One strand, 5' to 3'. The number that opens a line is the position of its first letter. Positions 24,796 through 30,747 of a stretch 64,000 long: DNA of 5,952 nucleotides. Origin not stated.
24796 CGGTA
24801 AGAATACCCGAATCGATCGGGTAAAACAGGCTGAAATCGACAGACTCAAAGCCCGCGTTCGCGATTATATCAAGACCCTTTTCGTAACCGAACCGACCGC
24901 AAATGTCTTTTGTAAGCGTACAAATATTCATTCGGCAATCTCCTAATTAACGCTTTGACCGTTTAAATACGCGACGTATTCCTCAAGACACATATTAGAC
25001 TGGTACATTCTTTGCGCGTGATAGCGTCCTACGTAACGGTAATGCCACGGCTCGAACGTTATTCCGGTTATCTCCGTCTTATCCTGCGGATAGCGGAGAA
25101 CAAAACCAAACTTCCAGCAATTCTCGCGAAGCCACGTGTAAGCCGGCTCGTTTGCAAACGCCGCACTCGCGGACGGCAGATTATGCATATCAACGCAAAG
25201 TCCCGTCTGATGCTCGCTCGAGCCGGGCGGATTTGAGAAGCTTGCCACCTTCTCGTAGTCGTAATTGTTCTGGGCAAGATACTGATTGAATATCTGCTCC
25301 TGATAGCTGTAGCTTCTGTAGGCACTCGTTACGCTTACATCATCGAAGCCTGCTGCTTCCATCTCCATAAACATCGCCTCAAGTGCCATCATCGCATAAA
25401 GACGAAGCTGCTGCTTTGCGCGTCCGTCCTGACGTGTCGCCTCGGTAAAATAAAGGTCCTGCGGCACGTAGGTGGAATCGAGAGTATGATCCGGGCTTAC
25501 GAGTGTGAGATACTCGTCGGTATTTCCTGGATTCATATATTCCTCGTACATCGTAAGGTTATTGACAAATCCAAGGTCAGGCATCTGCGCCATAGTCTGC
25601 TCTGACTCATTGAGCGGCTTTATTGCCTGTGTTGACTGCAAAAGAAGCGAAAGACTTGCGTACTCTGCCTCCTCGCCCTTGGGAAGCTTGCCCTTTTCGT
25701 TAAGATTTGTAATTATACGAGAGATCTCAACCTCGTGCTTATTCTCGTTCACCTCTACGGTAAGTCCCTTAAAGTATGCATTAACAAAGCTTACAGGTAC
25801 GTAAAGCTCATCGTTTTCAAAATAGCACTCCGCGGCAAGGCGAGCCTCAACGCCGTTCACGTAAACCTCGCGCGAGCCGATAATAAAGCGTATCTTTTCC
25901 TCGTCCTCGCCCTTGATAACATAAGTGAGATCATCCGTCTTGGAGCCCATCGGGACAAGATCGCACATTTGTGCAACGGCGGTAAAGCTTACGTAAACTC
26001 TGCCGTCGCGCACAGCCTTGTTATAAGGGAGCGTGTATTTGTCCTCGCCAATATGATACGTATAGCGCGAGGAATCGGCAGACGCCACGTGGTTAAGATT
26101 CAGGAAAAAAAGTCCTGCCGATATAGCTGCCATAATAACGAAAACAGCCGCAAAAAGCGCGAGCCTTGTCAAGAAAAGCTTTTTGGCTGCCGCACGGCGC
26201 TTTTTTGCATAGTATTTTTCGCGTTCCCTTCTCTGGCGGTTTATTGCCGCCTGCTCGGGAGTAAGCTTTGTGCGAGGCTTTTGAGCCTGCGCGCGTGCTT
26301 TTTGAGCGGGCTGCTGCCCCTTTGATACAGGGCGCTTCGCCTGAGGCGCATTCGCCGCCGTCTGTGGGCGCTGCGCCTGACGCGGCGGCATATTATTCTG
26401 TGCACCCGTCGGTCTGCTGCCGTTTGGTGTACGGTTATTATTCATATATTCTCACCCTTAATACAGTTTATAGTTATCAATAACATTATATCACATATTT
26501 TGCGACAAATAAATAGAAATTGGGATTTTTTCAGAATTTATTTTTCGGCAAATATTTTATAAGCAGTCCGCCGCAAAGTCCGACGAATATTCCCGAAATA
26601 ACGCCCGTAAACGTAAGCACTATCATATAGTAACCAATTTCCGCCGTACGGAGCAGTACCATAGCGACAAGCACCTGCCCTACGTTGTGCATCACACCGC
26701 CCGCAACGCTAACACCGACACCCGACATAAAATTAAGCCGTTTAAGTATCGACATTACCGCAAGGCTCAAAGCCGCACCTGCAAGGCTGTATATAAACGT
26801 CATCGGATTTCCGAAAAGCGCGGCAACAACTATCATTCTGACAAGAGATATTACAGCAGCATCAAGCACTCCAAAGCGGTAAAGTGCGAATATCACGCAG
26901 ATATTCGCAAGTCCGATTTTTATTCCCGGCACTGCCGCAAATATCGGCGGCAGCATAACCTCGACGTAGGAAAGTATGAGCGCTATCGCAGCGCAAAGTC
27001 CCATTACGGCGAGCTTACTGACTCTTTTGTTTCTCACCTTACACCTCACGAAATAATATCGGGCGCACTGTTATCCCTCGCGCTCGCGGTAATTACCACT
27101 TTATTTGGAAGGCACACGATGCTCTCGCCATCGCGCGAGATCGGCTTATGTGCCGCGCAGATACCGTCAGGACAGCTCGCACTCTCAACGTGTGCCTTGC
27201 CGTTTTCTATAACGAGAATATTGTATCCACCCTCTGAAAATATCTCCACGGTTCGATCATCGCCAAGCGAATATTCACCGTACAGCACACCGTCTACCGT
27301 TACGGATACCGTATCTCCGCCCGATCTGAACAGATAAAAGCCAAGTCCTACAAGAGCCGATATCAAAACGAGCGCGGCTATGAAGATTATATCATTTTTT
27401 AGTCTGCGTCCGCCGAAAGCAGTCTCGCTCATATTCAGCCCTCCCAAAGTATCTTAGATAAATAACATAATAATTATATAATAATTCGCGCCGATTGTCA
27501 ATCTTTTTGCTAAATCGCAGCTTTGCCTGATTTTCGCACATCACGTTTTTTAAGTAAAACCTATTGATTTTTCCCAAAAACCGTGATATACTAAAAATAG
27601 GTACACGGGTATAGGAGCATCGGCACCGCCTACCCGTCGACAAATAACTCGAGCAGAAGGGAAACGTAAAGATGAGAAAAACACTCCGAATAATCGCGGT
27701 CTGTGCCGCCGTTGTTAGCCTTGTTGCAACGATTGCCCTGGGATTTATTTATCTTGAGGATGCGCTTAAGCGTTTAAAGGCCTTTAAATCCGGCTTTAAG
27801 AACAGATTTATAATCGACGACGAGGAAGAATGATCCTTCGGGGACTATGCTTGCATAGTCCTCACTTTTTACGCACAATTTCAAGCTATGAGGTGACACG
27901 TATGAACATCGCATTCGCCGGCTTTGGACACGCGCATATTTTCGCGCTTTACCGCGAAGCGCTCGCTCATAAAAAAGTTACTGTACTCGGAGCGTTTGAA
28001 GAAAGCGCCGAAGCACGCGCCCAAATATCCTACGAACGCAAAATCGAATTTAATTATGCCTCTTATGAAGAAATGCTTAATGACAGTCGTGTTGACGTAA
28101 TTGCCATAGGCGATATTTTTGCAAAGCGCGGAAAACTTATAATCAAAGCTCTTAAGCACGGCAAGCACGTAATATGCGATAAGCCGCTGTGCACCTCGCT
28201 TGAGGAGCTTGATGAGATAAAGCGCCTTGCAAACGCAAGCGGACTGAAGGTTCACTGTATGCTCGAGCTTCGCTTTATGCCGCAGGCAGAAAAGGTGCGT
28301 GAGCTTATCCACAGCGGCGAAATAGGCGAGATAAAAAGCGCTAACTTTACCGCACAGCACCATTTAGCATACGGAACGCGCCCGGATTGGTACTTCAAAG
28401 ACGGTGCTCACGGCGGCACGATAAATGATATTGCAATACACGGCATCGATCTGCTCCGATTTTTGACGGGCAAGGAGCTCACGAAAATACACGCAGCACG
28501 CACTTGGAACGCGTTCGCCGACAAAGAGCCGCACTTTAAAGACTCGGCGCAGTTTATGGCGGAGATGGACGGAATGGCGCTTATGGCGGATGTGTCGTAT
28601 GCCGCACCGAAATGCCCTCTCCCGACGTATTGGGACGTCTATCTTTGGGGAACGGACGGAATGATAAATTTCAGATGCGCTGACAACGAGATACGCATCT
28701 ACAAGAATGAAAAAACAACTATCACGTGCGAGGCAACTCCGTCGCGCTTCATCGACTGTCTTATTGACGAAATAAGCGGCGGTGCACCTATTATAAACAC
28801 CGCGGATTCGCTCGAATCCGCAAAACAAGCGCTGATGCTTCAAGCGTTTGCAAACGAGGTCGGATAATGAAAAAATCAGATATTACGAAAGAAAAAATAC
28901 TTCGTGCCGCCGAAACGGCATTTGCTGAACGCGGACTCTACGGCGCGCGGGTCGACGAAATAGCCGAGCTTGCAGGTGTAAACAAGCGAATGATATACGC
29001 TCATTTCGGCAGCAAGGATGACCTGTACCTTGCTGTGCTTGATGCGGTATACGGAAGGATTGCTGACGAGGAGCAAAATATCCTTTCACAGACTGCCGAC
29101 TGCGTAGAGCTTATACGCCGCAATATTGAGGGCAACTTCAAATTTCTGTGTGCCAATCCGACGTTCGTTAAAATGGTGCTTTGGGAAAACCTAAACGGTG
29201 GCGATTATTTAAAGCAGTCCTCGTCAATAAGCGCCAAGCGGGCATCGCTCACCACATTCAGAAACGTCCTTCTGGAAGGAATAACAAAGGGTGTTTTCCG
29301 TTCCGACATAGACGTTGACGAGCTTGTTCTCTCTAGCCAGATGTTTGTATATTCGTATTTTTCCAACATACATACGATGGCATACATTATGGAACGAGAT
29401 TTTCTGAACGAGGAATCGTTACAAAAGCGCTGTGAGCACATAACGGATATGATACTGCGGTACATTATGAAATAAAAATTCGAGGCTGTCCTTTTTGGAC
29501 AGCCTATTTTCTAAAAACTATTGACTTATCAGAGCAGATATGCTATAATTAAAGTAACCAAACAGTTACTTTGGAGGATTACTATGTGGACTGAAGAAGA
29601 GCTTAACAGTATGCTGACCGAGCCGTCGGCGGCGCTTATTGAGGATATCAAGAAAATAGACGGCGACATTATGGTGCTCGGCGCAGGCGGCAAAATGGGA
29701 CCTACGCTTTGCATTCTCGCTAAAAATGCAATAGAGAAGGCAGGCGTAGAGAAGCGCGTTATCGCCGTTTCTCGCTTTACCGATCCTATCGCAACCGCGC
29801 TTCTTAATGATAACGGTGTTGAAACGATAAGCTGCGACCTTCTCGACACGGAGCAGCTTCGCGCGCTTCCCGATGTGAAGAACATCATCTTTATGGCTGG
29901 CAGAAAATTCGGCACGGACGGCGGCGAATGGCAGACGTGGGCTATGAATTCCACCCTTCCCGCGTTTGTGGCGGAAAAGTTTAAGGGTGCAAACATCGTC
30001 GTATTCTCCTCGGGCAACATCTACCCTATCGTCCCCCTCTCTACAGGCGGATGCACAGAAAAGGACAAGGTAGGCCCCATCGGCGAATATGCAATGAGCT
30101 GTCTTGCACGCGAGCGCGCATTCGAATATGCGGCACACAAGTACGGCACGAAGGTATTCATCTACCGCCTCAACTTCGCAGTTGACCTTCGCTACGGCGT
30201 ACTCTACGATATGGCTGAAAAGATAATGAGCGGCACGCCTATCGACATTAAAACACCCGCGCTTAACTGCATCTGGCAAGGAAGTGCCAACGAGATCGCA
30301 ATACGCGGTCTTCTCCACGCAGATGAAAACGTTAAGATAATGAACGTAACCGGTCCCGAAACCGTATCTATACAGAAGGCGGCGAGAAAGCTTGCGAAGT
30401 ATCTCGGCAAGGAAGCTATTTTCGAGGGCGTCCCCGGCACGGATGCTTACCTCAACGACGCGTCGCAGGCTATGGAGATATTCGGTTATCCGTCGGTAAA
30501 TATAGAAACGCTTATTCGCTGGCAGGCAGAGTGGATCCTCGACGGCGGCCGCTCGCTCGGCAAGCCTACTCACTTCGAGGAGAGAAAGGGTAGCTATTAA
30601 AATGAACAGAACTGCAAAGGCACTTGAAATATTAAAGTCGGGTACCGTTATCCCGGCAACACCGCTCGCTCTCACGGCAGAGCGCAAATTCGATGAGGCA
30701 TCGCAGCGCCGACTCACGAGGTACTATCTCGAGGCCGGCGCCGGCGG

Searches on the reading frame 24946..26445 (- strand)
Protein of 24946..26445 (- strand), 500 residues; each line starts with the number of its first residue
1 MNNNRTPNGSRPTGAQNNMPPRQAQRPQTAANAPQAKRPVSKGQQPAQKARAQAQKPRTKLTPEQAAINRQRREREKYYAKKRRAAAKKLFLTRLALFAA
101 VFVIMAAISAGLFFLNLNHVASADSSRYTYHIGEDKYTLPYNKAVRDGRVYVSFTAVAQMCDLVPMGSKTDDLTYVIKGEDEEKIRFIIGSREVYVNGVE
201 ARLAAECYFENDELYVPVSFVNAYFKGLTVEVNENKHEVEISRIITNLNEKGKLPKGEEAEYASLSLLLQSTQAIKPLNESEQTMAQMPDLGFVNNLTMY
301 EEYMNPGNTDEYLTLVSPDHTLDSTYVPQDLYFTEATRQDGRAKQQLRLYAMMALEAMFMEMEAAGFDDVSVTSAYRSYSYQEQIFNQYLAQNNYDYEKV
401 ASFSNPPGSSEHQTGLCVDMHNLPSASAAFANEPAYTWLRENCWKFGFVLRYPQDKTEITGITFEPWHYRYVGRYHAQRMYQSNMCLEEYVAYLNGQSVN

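Call 48: search_protein_families(library=pfam, proteins=[window:24946-26445:-], max_evalue=0.00001)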
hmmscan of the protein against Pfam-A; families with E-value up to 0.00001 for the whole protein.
window:24946-26445:- (500 aa): 2 families
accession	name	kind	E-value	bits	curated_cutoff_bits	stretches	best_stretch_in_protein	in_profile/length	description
PF02557.22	VanY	-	8.2e-36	123.1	25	1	345-473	2-131/132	D-alanyl-D-alanine carboxypeptidase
PF07833.16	Cu_amine_oxidN1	-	2.8e-10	40.6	24.2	1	144-241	14-108/108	Copper amine oxidase N-terminal domain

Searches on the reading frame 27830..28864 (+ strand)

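Call 48: search_protein_families(library=pfam, proteins=[window:27830-28864:+], max_evalue=0.00001)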
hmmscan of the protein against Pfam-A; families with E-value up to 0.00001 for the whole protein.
window:27830-28864:+ (345 aa): 4 families
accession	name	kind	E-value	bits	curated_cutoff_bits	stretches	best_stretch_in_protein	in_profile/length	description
PF22725.1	GFO_IDH_MocA_C3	-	9.1e-19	68.1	27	1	155-279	3-123/124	GFO/IDH/MocA C-terminal domain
PF01408.29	GFO_IDH_MocA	-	9.6e-17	62.2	24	1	26-142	2-117/120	Oxidoreductase family, NAD-binding Rossmann fold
PF02894.22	GFO_IDH_MocA_C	-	4.7e-07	30.3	22.9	1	157-262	1-108/218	Oxidoreductase family, C-terminal alpha/beta domain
PF22685.1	Gal80p_C-like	-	4.1e-06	27.5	29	1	151-223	1-77/152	Gal80p, C-terminal domain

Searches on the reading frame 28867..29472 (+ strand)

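Call 48: search_protein_families(library=pfam, proteins=[window:28867-29472:+], max_evalue=0.00001)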
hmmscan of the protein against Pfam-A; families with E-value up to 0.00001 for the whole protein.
window:28867-29472:+ (202 aa): 2 families
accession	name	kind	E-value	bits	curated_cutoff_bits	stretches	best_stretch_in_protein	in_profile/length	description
PF17938.6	TetR_C_29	-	3.3e-26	92.2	26.2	1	80-196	2-119/119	Tetracyclin repressor-like, C-terminal domain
PF00440.29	TetR_N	-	7.3e-15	54.9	24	1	11-57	1-47/47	Bacterial regulatory proteins, tetR family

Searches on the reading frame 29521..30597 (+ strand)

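Call 48: search_protein_families(library=pfam, proteins=[window:29521-30597:+], max_evalue=0.00001)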
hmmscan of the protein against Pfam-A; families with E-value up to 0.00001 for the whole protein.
window:29521-30597:+ (359 aa): 1 family
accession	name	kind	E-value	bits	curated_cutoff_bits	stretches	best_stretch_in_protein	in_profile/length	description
PF01370.27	Epimerase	-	7e-08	32.6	20.9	1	50-217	1-169/240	NAD dependent epimerase/dehydratase family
